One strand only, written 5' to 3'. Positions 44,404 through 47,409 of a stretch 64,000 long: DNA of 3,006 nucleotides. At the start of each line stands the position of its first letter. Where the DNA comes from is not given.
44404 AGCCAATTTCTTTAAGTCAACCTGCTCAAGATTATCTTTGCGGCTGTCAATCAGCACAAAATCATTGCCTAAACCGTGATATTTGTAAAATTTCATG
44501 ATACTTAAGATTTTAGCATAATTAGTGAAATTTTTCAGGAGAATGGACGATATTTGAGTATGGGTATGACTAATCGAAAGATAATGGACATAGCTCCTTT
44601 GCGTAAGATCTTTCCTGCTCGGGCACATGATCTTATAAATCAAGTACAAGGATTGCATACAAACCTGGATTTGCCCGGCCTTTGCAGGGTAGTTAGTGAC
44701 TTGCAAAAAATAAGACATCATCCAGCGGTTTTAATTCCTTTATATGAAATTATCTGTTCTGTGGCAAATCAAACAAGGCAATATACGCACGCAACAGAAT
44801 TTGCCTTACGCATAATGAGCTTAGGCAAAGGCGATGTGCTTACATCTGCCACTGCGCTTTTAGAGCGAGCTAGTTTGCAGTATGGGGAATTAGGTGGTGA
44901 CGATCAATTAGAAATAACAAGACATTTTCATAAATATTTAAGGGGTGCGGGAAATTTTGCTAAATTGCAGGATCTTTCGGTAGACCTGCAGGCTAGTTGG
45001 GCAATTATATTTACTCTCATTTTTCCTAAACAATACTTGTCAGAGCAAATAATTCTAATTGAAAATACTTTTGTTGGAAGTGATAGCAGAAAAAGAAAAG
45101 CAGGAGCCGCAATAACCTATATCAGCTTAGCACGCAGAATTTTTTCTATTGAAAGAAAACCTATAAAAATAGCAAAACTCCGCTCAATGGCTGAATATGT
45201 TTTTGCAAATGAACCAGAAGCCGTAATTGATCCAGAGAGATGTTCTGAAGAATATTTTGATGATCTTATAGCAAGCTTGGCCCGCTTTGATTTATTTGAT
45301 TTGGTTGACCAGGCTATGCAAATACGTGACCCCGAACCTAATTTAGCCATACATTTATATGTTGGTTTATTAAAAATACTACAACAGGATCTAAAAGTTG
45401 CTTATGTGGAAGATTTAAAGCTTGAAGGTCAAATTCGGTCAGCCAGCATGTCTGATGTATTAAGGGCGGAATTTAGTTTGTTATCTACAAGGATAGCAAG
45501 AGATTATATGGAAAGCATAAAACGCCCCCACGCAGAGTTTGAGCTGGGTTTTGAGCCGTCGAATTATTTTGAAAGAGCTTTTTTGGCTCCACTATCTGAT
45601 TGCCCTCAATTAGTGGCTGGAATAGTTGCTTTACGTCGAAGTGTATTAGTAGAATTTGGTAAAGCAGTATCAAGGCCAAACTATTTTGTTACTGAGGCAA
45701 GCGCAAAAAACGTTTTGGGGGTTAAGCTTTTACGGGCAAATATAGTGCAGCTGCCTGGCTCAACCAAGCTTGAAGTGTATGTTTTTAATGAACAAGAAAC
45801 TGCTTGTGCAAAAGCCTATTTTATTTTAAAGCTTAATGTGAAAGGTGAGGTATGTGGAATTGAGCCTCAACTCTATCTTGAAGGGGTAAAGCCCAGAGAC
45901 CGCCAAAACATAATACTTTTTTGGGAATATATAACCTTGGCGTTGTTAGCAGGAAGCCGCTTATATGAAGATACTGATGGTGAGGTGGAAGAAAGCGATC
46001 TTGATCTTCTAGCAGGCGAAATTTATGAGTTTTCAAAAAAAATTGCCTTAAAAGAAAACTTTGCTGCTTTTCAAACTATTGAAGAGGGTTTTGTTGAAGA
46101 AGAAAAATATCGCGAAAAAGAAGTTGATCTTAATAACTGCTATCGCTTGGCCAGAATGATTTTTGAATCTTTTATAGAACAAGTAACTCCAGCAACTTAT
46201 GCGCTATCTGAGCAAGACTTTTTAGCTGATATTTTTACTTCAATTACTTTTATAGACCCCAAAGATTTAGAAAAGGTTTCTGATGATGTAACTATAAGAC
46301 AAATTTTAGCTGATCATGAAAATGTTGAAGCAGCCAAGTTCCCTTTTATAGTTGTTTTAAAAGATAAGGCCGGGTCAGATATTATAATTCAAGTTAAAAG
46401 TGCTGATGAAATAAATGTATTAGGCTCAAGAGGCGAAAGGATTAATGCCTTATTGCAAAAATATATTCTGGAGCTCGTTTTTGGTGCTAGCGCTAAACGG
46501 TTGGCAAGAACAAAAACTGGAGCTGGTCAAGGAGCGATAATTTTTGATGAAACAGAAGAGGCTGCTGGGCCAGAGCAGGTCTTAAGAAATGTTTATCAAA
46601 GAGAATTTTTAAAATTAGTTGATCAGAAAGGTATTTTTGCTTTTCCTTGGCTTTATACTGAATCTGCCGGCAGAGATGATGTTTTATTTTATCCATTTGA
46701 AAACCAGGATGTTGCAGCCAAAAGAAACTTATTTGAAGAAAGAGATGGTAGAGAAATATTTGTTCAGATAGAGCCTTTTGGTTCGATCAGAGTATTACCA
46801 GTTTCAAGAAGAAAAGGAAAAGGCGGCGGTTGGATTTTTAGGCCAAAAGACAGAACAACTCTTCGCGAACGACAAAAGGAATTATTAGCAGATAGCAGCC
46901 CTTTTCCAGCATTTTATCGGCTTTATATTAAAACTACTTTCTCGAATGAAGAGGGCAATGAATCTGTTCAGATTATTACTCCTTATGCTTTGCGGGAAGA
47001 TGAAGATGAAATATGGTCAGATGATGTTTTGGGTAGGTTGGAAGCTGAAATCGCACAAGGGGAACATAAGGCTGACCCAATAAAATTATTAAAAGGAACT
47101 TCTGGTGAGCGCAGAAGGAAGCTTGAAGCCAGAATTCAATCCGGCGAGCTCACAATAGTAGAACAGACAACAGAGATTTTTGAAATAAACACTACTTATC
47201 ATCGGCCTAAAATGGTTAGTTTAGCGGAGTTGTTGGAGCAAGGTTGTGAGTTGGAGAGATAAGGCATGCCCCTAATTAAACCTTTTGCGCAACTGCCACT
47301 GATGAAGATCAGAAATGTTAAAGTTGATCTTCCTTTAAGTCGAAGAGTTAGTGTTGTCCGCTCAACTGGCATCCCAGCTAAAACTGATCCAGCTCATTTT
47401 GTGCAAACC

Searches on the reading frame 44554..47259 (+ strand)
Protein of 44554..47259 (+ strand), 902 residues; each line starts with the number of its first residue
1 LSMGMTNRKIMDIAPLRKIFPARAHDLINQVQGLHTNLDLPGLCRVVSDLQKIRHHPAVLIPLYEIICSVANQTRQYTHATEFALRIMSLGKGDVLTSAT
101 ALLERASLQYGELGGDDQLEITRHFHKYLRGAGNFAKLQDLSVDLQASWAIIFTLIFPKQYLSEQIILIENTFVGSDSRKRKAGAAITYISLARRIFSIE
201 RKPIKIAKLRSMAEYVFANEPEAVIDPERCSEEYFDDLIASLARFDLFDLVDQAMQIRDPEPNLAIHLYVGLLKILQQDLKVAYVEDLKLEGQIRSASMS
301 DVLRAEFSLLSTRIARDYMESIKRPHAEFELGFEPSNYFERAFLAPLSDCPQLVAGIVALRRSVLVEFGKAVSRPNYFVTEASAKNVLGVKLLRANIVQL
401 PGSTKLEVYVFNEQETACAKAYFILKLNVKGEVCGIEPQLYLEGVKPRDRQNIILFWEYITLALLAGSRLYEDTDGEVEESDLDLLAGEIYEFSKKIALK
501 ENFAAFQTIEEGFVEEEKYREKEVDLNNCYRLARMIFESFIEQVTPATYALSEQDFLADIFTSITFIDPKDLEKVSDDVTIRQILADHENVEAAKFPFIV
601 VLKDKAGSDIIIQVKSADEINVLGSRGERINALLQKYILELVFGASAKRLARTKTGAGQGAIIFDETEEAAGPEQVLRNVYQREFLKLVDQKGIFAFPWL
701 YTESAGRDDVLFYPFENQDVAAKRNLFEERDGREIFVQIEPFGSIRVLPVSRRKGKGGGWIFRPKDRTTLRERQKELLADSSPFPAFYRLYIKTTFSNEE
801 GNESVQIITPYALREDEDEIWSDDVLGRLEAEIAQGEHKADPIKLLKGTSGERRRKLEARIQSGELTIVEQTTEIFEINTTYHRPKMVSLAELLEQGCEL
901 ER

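Call 7: search_protein_families(library=pfam, proteins=[window:44554-47259:+], max_evalue=1)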
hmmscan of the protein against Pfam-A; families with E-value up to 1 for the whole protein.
window:44554-47259:+ (902 aa): 1 family
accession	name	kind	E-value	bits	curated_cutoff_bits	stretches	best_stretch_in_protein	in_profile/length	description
PF14689.11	SPOB_a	-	0.053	13.6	28.1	1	5-41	1-37/62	Sensor_kinase_SpoOB-type, alpha-helical domain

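Call 8: search_protein_families(library=ncbifam, proteins=[window:44554-47259:+], max_evalue=1)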
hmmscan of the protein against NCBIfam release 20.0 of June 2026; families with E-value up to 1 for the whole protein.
window:44554-47259:+ (902 aa): 0 families

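Call 9: search_protein_families(library=padloc, proteins=[window:44554-47259:+], max_evalue=1)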
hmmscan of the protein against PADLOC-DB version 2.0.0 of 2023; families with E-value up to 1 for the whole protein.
window:44554-47259:+ (902 aa): 0 families

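Call 77: search_protein_families(library=phrogs, proteins=[window:44560-47259:+], max_evalue=0.1)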
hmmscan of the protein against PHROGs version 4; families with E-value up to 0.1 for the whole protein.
window:44560-47259:+ (900 aa): 0 families
